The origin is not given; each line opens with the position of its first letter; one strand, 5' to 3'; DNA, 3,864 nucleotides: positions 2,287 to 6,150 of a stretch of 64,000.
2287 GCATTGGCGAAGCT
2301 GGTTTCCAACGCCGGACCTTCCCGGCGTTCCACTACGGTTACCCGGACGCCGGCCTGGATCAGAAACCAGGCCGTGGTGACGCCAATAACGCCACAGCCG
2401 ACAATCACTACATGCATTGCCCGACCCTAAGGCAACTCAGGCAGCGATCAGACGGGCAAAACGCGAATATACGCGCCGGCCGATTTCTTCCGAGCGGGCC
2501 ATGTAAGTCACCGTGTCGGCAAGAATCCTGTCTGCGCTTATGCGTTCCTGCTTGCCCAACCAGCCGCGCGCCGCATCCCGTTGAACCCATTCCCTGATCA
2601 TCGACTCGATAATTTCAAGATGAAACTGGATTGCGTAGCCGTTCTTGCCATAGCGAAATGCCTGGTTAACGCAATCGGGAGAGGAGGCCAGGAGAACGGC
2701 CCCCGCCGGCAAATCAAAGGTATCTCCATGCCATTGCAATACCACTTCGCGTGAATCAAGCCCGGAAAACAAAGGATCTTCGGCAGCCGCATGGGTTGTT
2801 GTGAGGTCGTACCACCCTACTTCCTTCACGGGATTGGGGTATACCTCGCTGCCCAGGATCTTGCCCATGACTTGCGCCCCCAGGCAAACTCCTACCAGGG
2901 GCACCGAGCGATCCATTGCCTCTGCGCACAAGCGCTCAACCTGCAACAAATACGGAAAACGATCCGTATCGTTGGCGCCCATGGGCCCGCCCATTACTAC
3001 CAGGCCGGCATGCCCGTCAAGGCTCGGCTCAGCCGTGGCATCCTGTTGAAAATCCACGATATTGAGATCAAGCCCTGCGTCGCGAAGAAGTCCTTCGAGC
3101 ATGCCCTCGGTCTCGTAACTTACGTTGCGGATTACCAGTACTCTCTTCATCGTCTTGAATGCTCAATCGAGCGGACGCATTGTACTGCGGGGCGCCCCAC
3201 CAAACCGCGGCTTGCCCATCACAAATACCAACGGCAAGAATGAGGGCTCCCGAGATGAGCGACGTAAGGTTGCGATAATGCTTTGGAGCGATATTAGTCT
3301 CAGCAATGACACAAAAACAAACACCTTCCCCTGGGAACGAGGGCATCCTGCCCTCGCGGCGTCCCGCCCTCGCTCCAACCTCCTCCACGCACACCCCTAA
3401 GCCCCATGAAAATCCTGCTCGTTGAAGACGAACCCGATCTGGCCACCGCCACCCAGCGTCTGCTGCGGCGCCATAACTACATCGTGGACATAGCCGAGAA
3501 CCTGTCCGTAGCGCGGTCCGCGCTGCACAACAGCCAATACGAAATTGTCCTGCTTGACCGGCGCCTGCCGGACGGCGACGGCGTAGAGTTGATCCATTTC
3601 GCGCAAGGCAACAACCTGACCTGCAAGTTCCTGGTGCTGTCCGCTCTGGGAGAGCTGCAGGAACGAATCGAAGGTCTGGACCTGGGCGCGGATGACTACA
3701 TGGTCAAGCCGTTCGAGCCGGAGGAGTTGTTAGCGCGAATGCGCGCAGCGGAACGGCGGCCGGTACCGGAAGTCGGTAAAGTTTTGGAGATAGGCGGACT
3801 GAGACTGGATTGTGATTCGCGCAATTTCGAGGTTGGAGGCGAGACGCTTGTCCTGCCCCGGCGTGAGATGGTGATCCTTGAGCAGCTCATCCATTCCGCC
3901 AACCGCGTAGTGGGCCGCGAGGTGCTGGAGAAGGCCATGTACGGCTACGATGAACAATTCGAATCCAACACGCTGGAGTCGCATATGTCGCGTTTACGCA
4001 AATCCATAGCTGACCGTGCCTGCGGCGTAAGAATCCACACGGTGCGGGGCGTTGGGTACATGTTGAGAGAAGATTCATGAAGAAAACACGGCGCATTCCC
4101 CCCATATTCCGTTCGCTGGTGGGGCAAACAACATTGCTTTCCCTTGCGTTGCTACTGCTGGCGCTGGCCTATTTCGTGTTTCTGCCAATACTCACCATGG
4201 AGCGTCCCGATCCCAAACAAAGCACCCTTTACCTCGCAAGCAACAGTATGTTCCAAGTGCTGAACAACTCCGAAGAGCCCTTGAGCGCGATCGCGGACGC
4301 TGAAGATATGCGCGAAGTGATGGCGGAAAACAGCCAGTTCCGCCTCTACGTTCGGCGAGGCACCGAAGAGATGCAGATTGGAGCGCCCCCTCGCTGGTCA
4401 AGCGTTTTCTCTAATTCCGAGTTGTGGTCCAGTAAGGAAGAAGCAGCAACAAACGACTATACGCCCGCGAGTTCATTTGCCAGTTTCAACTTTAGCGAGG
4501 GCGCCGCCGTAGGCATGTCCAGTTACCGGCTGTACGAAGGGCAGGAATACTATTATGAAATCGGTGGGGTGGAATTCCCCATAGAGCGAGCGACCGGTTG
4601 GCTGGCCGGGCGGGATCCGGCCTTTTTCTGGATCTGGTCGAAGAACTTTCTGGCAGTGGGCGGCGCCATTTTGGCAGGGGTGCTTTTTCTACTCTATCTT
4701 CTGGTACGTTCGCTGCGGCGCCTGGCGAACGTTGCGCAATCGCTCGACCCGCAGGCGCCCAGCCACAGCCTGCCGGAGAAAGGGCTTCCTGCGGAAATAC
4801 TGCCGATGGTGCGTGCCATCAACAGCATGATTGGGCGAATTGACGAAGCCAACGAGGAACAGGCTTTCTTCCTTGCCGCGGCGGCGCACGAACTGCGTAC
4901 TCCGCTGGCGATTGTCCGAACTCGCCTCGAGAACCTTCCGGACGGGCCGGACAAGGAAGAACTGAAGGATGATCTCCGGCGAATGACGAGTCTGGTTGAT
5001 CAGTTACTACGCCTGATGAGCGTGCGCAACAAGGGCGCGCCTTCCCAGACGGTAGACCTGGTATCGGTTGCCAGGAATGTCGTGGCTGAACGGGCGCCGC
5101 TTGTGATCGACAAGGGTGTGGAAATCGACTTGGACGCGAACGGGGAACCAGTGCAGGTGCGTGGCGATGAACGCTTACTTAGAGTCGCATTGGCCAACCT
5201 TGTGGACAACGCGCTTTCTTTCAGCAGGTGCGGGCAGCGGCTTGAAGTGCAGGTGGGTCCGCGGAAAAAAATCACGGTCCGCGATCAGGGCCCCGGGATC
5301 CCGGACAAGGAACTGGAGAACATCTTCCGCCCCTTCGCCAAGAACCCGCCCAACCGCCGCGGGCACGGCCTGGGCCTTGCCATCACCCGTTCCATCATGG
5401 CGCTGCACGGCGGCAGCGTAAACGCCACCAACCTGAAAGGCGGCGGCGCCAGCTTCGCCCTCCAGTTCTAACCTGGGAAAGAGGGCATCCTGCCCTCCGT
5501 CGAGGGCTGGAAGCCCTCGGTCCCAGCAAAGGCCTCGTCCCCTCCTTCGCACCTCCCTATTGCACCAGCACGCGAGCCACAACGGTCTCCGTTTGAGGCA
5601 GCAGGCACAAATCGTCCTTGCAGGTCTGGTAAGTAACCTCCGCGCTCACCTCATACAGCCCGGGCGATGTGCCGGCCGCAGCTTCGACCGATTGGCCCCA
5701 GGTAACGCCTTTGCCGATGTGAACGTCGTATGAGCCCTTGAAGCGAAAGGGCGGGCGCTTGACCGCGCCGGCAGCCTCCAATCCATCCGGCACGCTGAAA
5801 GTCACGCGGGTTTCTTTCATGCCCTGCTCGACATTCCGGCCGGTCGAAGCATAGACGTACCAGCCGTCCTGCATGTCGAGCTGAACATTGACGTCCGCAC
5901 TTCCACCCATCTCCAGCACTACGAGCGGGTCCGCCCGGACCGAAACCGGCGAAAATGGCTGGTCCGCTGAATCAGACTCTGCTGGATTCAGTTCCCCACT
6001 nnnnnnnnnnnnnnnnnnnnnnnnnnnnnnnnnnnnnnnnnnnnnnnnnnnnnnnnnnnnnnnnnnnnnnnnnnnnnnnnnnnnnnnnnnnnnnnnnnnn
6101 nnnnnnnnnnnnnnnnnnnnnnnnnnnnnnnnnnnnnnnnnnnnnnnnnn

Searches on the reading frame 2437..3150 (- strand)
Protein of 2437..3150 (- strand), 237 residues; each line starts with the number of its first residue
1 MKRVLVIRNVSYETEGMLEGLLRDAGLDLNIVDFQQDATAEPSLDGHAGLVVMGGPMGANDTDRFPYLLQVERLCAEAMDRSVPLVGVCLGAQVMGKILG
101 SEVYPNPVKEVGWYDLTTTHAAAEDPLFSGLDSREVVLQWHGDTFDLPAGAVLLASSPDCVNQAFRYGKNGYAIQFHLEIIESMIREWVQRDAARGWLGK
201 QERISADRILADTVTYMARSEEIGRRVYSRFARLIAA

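Call 82: search_protein_families(library=pfam, proteins=[window:2437-3150:-], max_evalue=0.001)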
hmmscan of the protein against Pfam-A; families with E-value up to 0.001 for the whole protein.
window:2437-3150:- (237 aa): 1 family
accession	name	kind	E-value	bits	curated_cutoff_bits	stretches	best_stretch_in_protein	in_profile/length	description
PF00117.34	GATase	-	3.5e-19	69.7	22.8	1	21-182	16-175/190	Glutamine amidotransferase class-I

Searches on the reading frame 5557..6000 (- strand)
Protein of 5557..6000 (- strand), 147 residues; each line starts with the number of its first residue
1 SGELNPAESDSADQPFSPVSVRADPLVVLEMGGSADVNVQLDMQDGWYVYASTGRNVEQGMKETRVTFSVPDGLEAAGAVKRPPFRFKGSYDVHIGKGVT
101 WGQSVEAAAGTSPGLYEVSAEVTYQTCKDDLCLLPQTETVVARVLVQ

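Call 79: search_solved_structures(query=window:5557-6000:-, max_evalue=1, show_alignments=2)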
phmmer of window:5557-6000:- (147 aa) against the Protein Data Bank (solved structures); distinct sequences matched with E-value up to 1: 4.
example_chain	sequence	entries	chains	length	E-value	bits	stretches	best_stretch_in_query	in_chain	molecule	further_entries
5nhi_A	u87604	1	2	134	0.18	14.9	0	36-141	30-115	Thiol:disulfide interchange protein DsbD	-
1l6p_A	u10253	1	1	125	0.61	13.2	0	118-141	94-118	Thiol:disulfide interchange protein dsbD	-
1jpe_A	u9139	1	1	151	0.77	12.9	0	118-141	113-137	DsbD-alpha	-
3pfu_A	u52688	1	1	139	0.82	12.8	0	118-141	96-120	Thiol:disulfide interchange protein dsbD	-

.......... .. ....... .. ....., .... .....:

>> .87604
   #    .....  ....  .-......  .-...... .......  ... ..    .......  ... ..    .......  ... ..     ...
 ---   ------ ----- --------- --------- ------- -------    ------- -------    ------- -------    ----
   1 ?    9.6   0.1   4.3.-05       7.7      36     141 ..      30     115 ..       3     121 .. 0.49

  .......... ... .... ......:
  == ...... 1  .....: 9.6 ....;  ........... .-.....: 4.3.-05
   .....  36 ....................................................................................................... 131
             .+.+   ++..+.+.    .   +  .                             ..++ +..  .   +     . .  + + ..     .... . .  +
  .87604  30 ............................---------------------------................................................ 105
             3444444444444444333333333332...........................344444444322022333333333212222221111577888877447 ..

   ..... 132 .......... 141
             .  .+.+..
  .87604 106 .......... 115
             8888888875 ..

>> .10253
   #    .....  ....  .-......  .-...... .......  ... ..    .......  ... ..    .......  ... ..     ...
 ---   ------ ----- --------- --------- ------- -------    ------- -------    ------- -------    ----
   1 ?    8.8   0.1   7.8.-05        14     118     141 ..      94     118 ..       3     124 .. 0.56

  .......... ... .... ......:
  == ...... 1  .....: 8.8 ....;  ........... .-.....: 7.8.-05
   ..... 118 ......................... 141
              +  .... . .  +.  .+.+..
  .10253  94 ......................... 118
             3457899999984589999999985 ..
